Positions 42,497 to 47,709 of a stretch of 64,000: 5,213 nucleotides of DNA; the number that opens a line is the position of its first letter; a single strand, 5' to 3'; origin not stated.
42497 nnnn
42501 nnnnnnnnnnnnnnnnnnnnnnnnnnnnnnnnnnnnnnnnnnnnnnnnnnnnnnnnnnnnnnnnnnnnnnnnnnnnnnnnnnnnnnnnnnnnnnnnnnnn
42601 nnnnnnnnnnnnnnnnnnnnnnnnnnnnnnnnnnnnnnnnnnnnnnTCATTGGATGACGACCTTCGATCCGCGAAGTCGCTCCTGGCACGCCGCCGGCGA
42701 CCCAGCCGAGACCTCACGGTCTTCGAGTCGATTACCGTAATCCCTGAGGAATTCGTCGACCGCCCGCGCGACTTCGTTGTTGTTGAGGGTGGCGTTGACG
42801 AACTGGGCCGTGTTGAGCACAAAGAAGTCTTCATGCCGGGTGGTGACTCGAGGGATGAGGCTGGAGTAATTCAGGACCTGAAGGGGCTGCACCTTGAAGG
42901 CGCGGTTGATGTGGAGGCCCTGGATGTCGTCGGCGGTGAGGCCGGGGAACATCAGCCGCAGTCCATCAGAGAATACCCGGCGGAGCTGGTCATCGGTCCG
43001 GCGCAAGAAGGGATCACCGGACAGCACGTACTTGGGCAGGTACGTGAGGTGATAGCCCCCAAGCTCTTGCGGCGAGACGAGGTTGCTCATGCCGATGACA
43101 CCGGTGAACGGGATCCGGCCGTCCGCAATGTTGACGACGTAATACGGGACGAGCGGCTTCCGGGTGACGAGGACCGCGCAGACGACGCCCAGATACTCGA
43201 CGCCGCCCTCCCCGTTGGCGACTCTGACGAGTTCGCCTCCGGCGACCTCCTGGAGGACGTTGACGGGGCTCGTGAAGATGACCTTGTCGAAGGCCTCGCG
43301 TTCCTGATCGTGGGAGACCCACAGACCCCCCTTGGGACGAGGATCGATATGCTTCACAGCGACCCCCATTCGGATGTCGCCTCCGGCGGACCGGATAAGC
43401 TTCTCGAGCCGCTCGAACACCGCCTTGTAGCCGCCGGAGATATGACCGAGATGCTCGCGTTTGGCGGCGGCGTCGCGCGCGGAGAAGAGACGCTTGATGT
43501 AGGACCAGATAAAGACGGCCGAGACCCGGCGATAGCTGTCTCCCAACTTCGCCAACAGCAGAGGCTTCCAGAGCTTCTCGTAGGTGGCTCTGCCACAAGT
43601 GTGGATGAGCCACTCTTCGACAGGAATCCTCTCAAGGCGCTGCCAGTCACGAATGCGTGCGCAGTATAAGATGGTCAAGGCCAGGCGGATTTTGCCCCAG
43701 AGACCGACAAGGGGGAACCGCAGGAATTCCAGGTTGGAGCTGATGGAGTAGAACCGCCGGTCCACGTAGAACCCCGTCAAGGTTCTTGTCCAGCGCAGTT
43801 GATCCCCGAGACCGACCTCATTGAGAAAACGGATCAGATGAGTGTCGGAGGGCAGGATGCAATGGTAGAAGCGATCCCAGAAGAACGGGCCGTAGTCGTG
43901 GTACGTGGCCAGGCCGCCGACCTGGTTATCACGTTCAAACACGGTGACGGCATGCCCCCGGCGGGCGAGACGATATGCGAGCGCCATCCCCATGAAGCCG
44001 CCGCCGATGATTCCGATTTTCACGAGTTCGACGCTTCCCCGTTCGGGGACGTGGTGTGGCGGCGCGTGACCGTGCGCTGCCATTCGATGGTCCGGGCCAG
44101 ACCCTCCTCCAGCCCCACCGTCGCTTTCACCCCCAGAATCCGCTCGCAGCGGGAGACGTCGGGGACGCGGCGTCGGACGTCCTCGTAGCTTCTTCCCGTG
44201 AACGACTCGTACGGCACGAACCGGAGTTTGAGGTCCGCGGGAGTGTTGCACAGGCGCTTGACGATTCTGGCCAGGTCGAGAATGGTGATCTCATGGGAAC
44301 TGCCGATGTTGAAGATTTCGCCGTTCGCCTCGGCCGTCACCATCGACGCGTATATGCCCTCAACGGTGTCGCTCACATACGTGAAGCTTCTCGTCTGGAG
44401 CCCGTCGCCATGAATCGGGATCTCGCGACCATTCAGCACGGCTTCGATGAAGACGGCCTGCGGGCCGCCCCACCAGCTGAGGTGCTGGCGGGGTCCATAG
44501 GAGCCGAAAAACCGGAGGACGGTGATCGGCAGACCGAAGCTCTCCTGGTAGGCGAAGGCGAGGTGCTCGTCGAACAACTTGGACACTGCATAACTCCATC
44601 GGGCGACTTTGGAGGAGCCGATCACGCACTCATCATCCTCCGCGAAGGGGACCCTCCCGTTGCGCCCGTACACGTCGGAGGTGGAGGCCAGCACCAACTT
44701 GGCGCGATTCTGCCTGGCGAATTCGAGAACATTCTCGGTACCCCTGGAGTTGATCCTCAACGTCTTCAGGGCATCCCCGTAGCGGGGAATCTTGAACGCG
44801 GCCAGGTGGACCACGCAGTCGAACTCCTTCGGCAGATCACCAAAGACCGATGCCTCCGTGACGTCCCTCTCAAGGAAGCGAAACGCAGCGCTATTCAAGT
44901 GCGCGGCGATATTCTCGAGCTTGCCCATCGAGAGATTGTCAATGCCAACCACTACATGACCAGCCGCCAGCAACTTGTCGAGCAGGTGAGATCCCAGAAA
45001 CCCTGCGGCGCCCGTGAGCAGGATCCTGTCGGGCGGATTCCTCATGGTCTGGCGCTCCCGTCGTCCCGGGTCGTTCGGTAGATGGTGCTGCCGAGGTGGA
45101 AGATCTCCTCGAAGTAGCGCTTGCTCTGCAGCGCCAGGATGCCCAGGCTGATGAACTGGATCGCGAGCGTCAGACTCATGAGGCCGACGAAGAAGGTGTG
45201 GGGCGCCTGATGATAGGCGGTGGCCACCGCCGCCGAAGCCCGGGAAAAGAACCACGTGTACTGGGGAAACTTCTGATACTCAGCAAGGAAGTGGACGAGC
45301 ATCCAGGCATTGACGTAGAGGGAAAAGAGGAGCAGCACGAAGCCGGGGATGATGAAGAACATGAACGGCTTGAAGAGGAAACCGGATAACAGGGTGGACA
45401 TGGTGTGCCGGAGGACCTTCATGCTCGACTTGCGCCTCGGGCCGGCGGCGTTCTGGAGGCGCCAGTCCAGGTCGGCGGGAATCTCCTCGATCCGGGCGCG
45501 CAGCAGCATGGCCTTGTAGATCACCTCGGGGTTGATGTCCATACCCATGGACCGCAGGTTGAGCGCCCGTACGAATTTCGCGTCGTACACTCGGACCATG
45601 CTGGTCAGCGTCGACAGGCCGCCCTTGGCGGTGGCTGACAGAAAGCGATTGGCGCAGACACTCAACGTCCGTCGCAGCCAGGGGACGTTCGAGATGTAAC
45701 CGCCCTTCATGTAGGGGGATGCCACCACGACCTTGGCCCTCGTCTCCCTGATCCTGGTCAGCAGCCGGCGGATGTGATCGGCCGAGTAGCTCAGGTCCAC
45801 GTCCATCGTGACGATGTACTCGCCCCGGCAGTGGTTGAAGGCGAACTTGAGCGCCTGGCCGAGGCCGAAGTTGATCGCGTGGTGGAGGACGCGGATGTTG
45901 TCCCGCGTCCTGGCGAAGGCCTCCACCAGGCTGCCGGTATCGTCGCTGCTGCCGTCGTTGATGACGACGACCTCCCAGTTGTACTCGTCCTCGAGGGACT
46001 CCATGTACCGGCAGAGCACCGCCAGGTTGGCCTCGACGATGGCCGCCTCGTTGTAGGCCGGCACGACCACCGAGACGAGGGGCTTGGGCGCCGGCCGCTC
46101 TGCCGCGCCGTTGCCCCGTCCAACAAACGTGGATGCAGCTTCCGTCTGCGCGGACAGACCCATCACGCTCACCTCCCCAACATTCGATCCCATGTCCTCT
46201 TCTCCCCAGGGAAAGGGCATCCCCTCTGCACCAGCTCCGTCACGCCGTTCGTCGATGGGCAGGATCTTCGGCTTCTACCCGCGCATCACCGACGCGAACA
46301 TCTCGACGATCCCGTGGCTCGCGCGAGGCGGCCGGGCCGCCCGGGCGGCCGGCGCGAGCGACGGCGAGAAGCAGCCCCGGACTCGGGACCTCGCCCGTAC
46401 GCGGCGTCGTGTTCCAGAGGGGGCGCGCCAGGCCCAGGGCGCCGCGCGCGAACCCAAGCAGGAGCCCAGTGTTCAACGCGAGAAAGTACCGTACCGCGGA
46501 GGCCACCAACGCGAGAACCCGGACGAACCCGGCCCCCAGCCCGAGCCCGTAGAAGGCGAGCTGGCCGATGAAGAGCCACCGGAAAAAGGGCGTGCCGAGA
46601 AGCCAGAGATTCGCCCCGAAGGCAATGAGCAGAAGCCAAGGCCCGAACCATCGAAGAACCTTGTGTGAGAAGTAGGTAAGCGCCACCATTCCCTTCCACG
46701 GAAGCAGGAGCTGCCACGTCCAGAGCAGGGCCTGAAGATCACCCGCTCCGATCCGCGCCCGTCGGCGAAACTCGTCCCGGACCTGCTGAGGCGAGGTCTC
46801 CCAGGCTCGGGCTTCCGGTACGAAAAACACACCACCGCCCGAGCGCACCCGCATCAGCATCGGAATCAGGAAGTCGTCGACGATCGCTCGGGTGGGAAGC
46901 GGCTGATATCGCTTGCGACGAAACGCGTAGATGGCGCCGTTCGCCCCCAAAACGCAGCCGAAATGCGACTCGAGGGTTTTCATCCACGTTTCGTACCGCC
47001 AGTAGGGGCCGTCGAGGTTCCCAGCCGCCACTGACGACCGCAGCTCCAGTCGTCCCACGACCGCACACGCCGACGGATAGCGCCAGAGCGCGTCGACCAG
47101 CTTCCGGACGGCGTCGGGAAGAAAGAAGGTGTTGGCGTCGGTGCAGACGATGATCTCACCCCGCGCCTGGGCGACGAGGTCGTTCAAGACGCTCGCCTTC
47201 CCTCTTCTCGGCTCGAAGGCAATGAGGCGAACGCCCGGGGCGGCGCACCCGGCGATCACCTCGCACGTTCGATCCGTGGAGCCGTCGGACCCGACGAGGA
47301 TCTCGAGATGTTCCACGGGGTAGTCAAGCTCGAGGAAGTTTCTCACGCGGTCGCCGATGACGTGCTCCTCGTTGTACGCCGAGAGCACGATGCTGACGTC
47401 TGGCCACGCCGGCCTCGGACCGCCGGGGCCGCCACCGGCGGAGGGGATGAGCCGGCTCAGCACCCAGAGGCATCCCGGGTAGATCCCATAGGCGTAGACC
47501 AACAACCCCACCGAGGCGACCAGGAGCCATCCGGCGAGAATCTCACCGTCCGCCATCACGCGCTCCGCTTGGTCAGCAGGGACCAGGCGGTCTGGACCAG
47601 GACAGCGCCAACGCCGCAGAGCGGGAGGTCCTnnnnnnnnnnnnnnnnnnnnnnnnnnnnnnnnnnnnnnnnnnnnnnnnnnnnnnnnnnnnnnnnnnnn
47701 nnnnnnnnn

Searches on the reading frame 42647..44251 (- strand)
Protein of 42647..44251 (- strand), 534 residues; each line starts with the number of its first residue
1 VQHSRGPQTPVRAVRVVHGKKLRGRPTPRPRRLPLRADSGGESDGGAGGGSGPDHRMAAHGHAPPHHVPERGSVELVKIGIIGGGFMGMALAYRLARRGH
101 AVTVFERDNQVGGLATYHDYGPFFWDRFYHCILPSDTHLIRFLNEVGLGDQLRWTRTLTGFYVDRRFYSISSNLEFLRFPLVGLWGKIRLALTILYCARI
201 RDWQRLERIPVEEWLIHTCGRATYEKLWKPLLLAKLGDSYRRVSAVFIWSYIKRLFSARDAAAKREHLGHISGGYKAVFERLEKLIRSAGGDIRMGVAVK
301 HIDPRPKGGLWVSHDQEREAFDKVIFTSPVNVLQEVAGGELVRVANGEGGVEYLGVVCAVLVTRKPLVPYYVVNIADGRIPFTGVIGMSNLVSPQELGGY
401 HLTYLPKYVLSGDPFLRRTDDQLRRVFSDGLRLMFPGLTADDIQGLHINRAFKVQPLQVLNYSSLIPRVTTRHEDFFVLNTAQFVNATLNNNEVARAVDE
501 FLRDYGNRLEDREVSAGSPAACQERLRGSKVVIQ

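Call 7: search_protein_families(library=pfam, proteins=[window:42647-44251:-], max_evalue=0.001)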
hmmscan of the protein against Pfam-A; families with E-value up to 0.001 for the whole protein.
window:42647-44251:- (534 aa): 9 families
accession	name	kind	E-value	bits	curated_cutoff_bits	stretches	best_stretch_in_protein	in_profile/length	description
PF01593.30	Amino_oxidase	-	1.8e-25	90.6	19.8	1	88-441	3-371/443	Flavin containing amine oxidoreductase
PF13450.12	NAD_binding_8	-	9.7e-13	48.6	21.9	1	81-145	1-67/68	NAD(P)-binding Rossmann-like domain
PF01266.30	DAO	-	2.2e-12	47.6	27.9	1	79-120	2-43/353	FAD dependent oxidoreductase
PF03446.21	NAD_binding_2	-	3.8e-06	27.4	21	1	78-110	1-33/161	NAD binding domain of 6-phosphogluconate dehydrogenase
PF00070.33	Pyr_redox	-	1e-05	26.4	22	1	78-112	1-35/82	Pyridine nucleotide-disulphide oxidoreductase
PF03807.23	F420_oxidored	-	5.6e-05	24.1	21.6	1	78-109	1-34/94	NADP oxidoreductase coenzyme F420-dependent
PF12831.13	FAD_oxidored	-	0.00019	21.3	27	1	81-121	4-44/416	FAD dependent oxidoreductase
PF13454.12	NAD_binding_9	-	0.00037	20.9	21.8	0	81-122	2-47/155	FAD-NAD(P)-binding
PF07992.20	Pyr_redox_2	-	0.00063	19.7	26.1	0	78-111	144-177/291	Pyridine nucleotide-disulphide oxidoreductase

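Call 34: search_protein_families(library=ncbifam, proteins=[window:42647-44251:-], max_evalue=0.001)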
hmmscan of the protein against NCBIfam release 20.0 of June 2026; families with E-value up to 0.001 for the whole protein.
window:42647-44251:- (534 aa): 44 families (the best 25 are shown)
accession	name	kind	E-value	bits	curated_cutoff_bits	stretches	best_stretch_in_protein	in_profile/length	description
NF005560.0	PRK07233.1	equivalog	4.4e-137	457.5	252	1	78-505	2-428/435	hypothetical protein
TIGR03467.1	HpnE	equivalog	2.8e-26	92.8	283.05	1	81-339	3-272/430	hydroxysqualene dehydroxylase HpnE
NF005547.0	PRK07208.1-3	equivalog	1.8e-12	46.8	380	1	78-449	6-382/465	hypothetical protein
TIGR02734.1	crtI_fam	subfamily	1.6e-11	43.6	238.1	1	81-126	3-48/504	phytoene desaturase family protein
NF005548.0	PRK07208.1-4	equivalog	2.5e-11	42.9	389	1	78-230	5-153/488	hypothetical protein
TIGR00562.1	proto_IX_ox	equivalog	5.3e-11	41.8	97.85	1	78-232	4-161/470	protoporphyrinogen oxidase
NF005545.0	PRK07208.1-1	equivalog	2.1e-10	39.6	451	1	77-253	8-180/504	hypothetical protein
NF009410.0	PRK12771.1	subfamily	1.8e-09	36.7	516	1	78-117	140-179/566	NAD(P)-binding protein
NF058655.1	CrtID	equivalog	2.2e-08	33.4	640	1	80-126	2-48/478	bifunctional phytoene desaturase/3,4-desaturase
TIGR01317.1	GOGAT_sm_gam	subfamily_domain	2.4e-08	33.3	447.7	1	78-117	145-184/485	glutamate synthase small subunit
TIGR02352.1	thiamin_ThiO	equivalog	6.8e-08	32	250.8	1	79-116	1-37/351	glycine oxidase ThiO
NF008841.0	PRK11883.1-1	equivalog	1.7e-07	30.5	517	1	78-157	5-87/453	protoporphyrinogen oxidase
TIGR03197.1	MnmC_Cterm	equivalog_domain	2.2e-07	30.3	174.2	1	79-115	2-38/400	FAD-dependent 5-carboxymethylaminomethyl-2-thiouridine(34) oxidoreductase MnmC1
NF045637.1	carotdesatCrtDProt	equivalog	4.3e-07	28.9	580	1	81-113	3-35/485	1-hydroxycarotenoid 3,4-desaturase CrtD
NF009454.0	PRK12814.1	equivalog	9e-07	27.6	916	1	65-117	182-234/657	putative NADPH-dependent glutamate synthase small subunit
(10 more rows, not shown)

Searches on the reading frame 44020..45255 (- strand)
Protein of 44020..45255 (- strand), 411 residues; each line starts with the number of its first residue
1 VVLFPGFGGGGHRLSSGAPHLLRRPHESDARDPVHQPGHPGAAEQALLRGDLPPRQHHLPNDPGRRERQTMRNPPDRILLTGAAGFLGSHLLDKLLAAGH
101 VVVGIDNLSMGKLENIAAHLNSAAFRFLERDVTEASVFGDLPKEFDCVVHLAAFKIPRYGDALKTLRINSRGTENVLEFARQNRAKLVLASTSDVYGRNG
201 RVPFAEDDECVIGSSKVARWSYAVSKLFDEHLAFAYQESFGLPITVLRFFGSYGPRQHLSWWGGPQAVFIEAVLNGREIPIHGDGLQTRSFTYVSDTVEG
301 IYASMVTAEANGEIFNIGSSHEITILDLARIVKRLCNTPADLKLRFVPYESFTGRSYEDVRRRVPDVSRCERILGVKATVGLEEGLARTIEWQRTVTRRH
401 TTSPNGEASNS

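Call 7: search_protein_families(library=pfam, proteins=[window:44020-45255:-], max_evalue=0.001)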
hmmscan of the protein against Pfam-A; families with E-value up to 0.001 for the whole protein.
window:44020-45255:- (411 aa): 7 families
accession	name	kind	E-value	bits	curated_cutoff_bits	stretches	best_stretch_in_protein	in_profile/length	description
PF01370.27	Epimerase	-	1e-46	159.7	20.9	1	78-318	1-240/240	NAD dependent epimerase/dehydratase family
PF16363.11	GDP_Man_Dehyd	-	5.6e-45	154.7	27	1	79-388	1-331/332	GDP-mannose 4,6 dehydratase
PF07993.18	NAD_binding_4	-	2.1e-13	50.4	20.1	1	138-248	82-203/258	Male sterility protein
PF01073.25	3Beta_HSD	-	4.1e-12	46.2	22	1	80-295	2-219/280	3-beta hydroxysteroid dehydrogenase/isomerase family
PF04321.23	RmlD_sub_bind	-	8.1e-10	38.7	27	1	77-210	2-119/287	RmlD substrate binding domain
PF02719.21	Polysacc_synt_2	-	5.3e-08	32.8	20.2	1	78-192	1-128/293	Polysaccharide biosynthesis protein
PF13460.12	NAD_binding_10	-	0.00092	19.6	27.2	0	82-198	1-104/184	NAD(P)H-binding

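Call 34: search_protein_families(library=ncbifam, proteins=[window:44020-45255:-], max_evalue=0.001)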
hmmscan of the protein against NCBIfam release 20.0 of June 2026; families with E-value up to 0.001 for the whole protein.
window:44020-45255:- (411 aa): 34 families (the best 25 are shown)
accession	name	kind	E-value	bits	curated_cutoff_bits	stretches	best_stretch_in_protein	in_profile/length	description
TIGR04180.1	EDH_00030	hypoth_equivalog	2.6e-41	141.6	475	1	78-345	1-268/297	NAD-dependent 4,6-dehydratase LegB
TIGR01181.1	dTDP_gluc_dehyt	equivalog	1.3e-37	129.6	365.1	1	77-394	1-312/321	dTDP-glucose 4,6-dehydratase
NF008872.0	PRK11908.1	equivalog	3.6e-33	115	294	1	77-396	3-338/349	bifunctional UDP-4-keto-pentose/UDP-xylose synthase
NF005998.1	PRK08125.1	equivalog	3.8e-31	108.2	777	1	74-392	314-648/649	bifunctional UDP-4-amino-4-deoxy-L-arabinose formyltransferase/UDP-glucuronic acid oxidase ArnA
TIGR01179.1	galE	equivalog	7.5e-28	97.3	262.3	1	77-397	1-329/332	UDP-glucose 4-epimerase GalE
TIGR02197.1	heptose_epim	equivalog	2.2e-24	86.2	274.6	1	78-391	1-311/316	ADP-glyceromanno-heptose 6-epimerase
NF007490.0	PRK10084.1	subfamily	1.8e-23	83.1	649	1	77-395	2-336/361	dTDP-glucose 4,6-dehydratase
NF007582.0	PRK10217.1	equivalog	5.9e-23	81.5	698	1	77-393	3-331/355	dTDP-glucose 4,6-dehydratase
NF011728.1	PRK15181.1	equivalog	2.5e-22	79.4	760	1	73-393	13-337/348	Vi polysaccharide biosynthesis UDP-N-acetylglucosaminuronic acid C-4 epimerase TviC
NF007956.0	PRK10675.1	subfamily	9.7e-18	64.4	394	1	77-395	2-331/338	UDP-glucose 4-epimerase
TIGR01746.1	Thioester-redct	subfamily_domain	8.6e-13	48.2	213.35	2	137-249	81-192/371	thioester reductase domain-containing protein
NF047922.1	GDPFucSynFcl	equivalog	1.5e-11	44.3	500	1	175-393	87-301/308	GDP-L-fucose synthase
NF058621.1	DiazavRedAvaA7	equivalog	1.6e-11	44.4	400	1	77-317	2-229/304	3-diazoavenalumate denitrifying reductase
NF042422.1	oxyalk_red_OleD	equivalog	1.9e-11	43.9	580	1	77-238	2-155/329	2-alkyl-3-oxoalkanoate reductase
NF043036.1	ErythonDh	equivalog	7.9e-11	41.7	325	1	77-212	2-143/321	D-erythronate dehydrogenase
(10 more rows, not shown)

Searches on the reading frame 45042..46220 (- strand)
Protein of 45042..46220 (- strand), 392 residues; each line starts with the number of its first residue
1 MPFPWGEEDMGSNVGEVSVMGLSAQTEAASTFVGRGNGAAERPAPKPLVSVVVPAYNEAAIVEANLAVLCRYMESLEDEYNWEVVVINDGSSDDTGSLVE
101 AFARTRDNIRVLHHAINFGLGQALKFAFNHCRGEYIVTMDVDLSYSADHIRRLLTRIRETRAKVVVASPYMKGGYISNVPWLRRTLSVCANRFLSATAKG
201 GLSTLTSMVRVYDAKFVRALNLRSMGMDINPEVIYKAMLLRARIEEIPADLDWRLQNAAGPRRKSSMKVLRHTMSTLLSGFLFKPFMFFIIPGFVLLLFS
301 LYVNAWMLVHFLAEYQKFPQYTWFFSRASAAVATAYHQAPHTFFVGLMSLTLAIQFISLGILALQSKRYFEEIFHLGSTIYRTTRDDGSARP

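Call 7: search_protein_families(library=pfam, proteins=[window:45042-46220:-], max_evalue=0.001)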
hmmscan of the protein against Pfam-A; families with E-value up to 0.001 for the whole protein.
window:45042-46220:- (392 aa): 3 families
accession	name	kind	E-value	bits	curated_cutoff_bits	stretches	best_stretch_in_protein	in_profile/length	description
PF00535.33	Glycos_transf_2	-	1.1e-32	113.7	23.3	1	50-215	1-162/168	Glycosyl transferase family 2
PF10111.15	Glyco_tranf_2_2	-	3.9e-09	36.8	27.3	1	50-157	1-106/276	Glycosyltransferase like family 2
PF13641.12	Glyco_tranf_2_3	-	7.3e-06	26.6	27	1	47-172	2-126/230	Glycosyltransferase like family 2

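Call 34: search_protein_families(library=ncbifam, proteins=[window:45042-46220:-], max_evalue=0.001)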
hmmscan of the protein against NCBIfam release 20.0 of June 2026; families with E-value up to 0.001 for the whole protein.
window:45042-46220:- (392 aa): 22 families
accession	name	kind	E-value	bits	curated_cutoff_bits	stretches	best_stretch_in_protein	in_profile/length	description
NF047588.1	GlcsyltransPgfSStrep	equivalog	5.4e-20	71.8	500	1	49-317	3-257/308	glycosyltransferase PgfS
NF058614.1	PPMAGASynPpgS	equivalog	5.8e-19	68.4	370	1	50-251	3-196/226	polyprenyl-phospho-N-acetylgalactosaminyl synthase PpgS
TIGR03937.1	PgaC_IcaA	equivalog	1.8e-17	63.4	422.3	1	46-157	44-150/407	poly-beta-1,6-N-acetyl-D-glucosamine synthase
NF007986.1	PRK10714.1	equivalog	6.8e-16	58.2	529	1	49-220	8-172/316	undecaprenyl-phosphate 4-deoxy-4-formamido-L-arabinose transferase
TIGR04182.1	glyco_TIGR04182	equivalog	7.4e-14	51.8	325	1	49-314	2-252/293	S-layer glycoprotein N-glycosyltransferase AglJ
NF047683.1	TeichurnBiosyTuaG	equivalog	3.1e-13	49.9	400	1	46-161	5-115/252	teichuronic acid biosynthesis protein TuaG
NF041875.1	EPS_EpsD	equivalog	2.6e-12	46.8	370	1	49-180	1-126/325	exopolysaccharide biosynthesis glycosyltransferase EpsD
NF007482.0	PRK10073.1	equivalog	1.8e-11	43.6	423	1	46-157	5-110/334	glycosyltransferase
TIGR03965.1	mycofact_glyco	equivalog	1e-08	34.5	280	1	44-165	72-187/467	mycofactocin biosynthesis glycosyltransferase MftF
NF010496.0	PRK13915.1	equivalog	3.7e-08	32.8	262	1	48-152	32-137/307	glucosyl-3-phosphoglycerate synthase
NF038302.1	EPS_HpsE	equivalog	1.1e-07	31.1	300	1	49-151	3-105/307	hormogonium polysaccharide biosynthesis glycosyltransferase HpsE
TIGR04283.1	glyco_like_mftF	equivalog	7.5e-07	28.9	182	1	49-161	1-101/221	TIGR04283 family arsenosugar biosynthesis glycosyltransferase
NF041391.1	DPhHxTase_Halo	equivalog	8.2e-07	28.2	375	1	55-255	3-187/213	dolichyl-phosphate hexose transferase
TIGR03111.1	glyc2_xrt_Gpos1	hypoth_equivalog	8.6e-07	28.1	363.95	1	45-159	47-158/439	TIGR03111 family XrtG-associated glycosyltransferase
TIGR03469.1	HpnB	hypoth_equivalog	2e-06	27.1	379.25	1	45-165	42-168/386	hopene-associated glycosyltransferase HpnB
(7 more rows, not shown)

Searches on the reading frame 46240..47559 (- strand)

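Call 7: search_protein_families(library=pfam, proteins=[window:46240-47559:-], max_evalue=0.001)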
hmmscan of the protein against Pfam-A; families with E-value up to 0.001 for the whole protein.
window:46240-47559:- (439 aa): 3 families
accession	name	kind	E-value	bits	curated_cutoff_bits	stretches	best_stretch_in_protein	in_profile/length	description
PF00535.33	Glycos_transf_2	-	2.4e-20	73.6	23.3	1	56-172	1-117/168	Glycosyl transferase family 2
PF13641.12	Glyco_tranf_2_3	-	1.5e-13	51.7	27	1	53-269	1-226/230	Glycosyltransferase like family 2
PF13632.12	Glyco_trans_2_3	-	1.2e-07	32.2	27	1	136-320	1-195/198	Glycosyl transferase family group 2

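Call 34: search_protein_families(library=ncbifam, proteins=[window:46240-47559:-], max_evalue=0.001)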
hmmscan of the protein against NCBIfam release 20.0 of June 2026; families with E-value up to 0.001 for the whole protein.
window:46240-47559:- (439 aa): 17 families
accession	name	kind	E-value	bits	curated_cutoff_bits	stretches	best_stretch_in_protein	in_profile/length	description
TIGR03937.1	PgaC_IcaA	equivalog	3.5e-23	82.2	422.3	1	51-293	43-289/407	poly-beta-1,6-N-acetyl-D-glucosamine synthase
TIGR03111.1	glyc2_xrt_Gpos1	hypoth_equivalog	1.3e-10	40.6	363.95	1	51-170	47-168/439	TIGR03111 family XrtG-associated glycosyltransferase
TIGR03965.1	mycofact_glyco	equivalog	4.1e-09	35.8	280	1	49-171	70-191/467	mycofactocin biosynthesis glycosyltransferase MftF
NF041875.1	EPS_EpsD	equivalog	5e-09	36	370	1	55-173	1-118/325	exopolysaccharide biosynthesis glycosyltransferase EpsD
TIGR04242.1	nodulat_NodC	equivalog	3.9e-08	32.7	550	1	51-216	46-216/395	chitooligosaccharide synthase NodC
TIGR03469.1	HpnB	hypoth_equivalog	5.2e-08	32.3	379.25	1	29-107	20-97/386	hopene-associated glycosyltransferase HpnB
NF010496.0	PRK13915.1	equivalog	1.4e-07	30.9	262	1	54-163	32-147/307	glucosyl-3-phosphoglycerate synthase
TIGR04283.1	glyco_like_mftF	equivalog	5.5e-07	29.4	182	1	55-164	1-102/221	TIGR04283 family arsenosugar biosynthesis glycosyltransferase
NF041865.1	EpsU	equivalog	3.1e-06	26.5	700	1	19-148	4-137/394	exopolysaccharide biosynthesis GT2 family glycosyltransferase EpsU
TIGR04182.1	glyco_TIGR04182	equivalog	1e-05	25.1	325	1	54-170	1-109/293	S-layer glycoprotein N-glycosyltransferase AglJ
NF047588.1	GlcsyltransPgfSStrep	equivalog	1e-05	24.9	500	1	55-157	3-109/308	glycosyltransferase PgfS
NF053739.1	GlytfEpsEBac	equivalog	2e-05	23.7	450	1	53-161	1-110/265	glycosyltransferase EpsE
NF008558.0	PRK11498.1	equivalog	5.7e-05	21.2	992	1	51-142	271-361/872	UDP-forming cellulose synthase catalytic subunit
NF007482.0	PRK10073.1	equivalog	6.6e-05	22.1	423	1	53-156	6-108/334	glycosyltransferase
NF047683.1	TeichurnBiosyTuaG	equivalog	0.00014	21.6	400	1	53-156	6-109/252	teichuronic acid biosynthesis protein TuaG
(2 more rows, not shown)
